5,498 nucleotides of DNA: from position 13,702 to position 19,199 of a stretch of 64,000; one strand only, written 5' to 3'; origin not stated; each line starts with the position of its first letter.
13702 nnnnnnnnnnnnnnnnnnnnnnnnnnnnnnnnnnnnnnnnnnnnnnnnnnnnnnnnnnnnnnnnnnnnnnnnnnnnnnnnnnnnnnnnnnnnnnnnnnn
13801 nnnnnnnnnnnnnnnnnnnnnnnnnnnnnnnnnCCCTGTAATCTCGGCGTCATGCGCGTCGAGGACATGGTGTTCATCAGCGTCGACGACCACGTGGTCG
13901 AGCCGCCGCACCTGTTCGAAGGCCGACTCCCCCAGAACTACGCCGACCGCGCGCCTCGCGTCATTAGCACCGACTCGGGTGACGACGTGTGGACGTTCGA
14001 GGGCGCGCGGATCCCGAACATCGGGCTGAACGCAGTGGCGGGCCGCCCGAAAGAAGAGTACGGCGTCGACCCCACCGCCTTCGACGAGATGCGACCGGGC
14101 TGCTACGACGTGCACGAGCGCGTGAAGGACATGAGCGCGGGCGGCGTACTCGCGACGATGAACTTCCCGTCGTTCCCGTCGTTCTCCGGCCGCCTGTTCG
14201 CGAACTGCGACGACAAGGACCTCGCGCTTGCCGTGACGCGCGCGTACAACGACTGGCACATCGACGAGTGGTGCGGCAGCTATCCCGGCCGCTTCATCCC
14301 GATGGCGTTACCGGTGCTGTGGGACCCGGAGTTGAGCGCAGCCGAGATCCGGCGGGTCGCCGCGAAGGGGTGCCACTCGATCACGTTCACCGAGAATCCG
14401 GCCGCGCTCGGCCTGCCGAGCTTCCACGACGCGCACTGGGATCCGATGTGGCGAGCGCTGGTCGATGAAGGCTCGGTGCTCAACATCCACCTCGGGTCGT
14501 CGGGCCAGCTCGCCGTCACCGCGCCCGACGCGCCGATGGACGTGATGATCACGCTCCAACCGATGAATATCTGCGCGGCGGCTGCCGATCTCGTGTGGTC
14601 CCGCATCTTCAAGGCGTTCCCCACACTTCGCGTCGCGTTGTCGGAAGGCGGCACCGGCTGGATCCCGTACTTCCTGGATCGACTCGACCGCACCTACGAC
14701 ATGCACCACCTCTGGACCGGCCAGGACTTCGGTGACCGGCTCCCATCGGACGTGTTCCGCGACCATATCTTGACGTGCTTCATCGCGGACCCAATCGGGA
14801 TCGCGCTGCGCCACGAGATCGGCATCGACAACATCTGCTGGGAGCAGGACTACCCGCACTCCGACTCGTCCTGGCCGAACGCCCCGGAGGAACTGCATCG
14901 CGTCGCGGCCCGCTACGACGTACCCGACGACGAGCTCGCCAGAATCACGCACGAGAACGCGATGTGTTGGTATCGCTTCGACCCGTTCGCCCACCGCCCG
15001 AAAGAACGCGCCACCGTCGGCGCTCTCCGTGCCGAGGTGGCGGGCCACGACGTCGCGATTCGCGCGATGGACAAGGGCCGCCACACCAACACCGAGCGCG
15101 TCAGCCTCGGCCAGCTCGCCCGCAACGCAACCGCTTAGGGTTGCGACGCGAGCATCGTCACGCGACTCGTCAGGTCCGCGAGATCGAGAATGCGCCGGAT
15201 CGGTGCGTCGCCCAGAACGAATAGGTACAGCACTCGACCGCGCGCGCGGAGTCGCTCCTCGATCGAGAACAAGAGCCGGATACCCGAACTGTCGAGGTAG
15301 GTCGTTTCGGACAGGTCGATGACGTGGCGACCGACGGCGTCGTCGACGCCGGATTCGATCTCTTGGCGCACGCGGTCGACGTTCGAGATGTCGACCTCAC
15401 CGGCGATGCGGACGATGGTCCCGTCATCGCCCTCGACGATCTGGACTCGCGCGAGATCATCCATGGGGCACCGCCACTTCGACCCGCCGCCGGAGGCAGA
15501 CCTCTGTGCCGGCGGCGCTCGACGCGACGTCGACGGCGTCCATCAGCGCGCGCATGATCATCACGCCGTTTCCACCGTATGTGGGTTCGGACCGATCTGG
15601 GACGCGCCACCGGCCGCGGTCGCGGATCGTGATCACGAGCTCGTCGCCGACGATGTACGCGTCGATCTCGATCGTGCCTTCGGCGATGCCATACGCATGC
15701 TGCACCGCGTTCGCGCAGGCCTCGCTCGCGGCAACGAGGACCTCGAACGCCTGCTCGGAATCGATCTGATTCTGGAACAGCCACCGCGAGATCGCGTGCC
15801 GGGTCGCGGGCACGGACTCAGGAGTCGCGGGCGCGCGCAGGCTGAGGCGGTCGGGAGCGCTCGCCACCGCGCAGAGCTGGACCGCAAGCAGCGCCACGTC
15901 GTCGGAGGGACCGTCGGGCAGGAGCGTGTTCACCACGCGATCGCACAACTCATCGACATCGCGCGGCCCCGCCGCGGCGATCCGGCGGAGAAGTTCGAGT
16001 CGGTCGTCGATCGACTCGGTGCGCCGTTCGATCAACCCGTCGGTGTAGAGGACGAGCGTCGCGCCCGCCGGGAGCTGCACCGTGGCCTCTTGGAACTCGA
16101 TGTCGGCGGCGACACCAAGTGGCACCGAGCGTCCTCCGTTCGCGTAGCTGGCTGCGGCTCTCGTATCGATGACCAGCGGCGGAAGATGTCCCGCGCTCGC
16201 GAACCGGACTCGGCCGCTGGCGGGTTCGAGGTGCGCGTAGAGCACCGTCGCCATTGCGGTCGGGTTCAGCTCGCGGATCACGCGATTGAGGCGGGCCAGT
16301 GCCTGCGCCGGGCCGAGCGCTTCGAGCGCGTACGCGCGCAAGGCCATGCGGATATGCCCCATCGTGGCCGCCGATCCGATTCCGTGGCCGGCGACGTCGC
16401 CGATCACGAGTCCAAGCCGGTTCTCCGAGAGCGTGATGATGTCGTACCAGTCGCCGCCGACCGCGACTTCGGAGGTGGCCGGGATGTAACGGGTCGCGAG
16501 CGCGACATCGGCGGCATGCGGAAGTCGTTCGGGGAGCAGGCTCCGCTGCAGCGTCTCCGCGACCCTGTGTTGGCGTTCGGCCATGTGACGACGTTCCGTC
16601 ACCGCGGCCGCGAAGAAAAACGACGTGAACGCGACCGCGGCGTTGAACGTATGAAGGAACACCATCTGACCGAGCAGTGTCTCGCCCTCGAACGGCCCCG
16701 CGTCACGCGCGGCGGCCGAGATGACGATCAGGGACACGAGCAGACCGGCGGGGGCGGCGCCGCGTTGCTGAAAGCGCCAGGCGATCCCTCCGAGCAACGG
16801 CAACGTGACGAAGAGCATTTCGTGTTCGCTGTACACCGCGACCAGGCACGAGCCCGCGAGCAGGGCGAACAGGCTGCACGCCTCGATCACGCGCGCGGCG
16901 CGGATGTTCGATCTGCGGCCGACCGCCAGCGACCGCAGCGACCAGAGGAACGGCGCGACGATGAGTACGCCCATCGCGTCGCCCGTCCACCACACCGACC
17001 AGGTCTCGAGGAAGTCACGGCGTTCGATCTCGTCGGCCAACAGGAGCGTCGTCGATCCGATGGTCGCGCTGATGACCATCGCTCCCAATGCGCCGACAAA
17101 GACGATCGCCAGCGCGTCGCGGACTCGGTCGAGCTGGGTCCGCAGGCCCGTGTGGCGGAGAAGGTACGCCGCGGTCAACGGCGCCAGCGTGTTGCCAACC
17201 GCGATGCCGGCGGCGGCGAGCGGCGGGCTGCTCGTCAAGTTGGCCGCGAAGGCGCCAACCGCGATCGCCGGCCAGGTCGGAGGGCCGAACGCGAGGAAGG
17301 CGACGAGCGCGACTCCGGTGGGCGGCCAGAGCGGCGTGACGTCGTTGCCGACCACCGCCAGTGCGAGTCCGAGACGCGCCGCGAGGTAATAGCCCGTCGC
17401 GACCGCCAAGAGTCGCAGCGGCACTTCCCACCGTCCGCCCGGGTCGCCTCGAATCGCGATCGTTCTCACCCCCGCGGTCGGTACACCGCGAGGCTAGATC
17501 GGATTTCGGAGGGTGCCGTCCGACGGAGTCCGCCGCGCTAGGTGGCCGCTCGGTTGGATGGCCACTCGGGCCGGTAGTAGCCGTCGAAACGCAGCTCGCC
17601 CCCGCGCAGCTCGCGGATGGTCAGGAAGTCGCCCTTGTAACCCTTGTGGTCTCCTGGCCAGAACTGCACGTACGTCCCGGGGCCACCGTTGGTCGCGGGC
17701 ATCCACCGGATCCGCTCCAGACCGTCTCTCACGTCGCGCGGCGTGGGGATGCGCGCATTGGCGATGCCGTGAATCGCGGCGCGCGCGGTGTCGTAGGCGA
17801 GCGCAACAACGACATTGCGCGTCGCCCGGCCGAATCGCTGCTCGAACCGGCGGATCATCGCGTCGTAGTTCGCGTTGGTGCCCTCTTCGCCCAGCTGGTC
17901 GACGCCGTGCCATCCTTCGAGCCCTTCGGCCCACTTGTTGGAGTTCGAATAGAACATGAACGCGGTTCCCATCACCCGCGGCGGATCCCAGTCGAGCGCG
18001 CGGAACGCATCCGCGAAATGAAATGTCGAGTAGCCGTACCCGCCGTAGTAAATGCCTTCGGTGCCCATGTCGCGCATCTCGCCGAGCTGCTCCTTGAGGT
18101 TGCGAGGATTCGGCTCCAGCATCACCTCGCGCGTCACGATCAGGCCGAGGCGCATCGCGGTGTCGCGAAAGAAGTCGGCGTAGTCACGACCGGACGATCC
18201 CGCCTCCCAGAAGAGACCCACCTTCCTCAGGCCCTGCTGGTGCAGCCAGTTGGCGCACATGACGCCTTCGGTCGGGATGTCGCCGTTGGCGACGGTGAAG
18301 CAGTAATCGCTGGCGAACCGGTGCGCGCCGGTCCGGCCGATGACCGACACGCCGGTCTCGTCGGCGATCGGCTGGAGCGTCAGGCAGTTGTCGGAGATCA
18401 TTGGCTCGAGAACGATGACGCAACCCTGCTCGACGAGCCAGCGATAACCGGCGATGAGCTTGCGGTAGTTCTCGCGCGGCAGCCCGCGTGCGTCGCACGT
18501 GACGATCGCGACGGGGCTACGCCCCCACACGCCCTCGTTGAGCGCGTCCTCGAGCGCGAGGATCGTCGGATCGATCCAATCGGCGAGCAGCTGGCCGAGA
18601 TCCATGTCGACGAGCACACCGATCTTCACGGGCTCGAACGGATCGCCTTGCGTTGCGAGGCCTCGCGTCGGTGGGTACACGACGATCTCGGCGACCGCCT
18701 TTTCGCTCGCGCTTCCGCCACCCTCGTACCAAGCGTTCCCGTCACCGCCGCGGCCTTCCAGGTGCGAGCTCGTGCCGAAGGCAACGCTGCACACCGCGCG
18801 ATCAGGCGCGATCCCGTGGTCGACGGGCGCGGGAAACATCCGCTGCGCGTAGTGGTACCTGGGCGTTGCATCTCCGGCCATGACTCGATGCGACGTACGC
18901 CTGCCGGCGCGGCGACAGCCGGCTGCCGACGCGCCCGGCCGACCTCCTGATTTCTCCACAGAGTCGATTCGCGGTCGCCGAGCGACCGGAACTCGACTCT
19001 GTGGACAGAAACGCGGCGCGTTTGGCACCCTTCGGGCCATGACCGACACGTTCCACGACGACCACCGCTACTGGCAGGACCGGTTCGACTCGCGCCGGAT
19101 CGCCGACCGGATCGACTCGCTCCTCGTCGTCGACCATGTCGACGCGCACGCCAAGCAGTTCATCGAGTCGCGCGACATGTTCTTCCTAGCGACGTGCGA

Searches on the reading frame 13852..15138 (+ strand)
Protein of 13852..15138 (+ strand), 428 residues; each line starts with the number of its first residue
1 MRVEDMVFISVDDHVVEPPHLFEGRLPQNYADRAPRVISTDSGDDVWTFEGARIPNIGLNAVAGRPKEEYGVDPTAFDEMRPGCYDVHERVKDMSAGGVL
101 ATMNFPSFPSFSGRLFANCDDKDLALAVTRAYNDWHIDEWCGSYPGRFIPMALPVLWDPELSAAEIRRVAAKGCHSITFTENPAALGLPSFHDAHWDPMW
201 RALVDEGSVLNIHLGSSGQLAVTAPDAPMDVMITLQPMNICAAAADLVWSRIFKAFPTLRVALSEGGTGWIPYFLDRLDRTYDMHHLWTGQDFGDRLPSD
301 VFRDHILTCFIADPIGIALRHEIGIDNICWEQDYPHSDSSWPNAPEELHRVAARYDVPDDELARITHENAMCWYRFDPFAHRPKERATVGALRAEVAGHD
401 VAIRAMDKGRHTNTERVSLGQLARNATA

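Call 64: search_protein_families(library=pfam, proteins=[window:13852-15138:+], max_evalue=0.0001)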
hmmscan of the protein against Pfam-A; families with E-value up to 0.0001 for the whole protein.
window:13852-15138:+ (428 aa): 1 family
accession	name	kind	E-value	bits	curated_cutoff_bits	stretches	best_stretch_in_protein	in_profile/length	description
PF04909.20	Amidohydro_2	-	3.4e-28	99.7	26.4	1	78-376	12-289/289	Amidohydrolase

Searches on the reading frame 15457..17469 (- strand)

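Call 64: search_protein_families(library=pfam, proteins=[window:15457-17469:-], max_evalue=0.0001)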
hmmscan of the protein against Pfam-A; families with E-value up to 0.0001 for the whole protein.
window:15457-17469:- (670 aa): 3 families
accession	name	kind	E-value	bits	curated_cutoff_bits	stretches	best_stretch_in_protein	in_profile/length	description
PF07228.17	SpoIIE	-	2.8e-50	171.4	25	1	349-531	2-190/192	Stage II sporulation protein E (SpoIIE)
PF05231.19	MASE1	-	2e-47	162.2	29.8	1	20-294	2-299/299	MASE1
PF13581.12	HATPase_c_2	-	9.1e-27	94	27.4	1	547-660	2-126/127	Histidine kinase-like ATPase domain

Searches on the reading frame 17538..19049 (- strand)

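Call 17: search_protein_families(library=pfam, proteins=[window:17538-19049:-], max_evalue=0.001)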
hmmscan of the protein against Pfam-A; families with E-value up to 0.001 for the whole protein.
window:17538-19049:- (503 aa): 1 family
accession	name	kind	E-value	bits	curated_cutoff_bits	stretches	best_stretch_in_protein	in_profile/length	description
PF13458.12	Peripla_BP_6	-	9.9e-26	91.6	31.7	1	140-469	1-328/343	Periplasmic binding protein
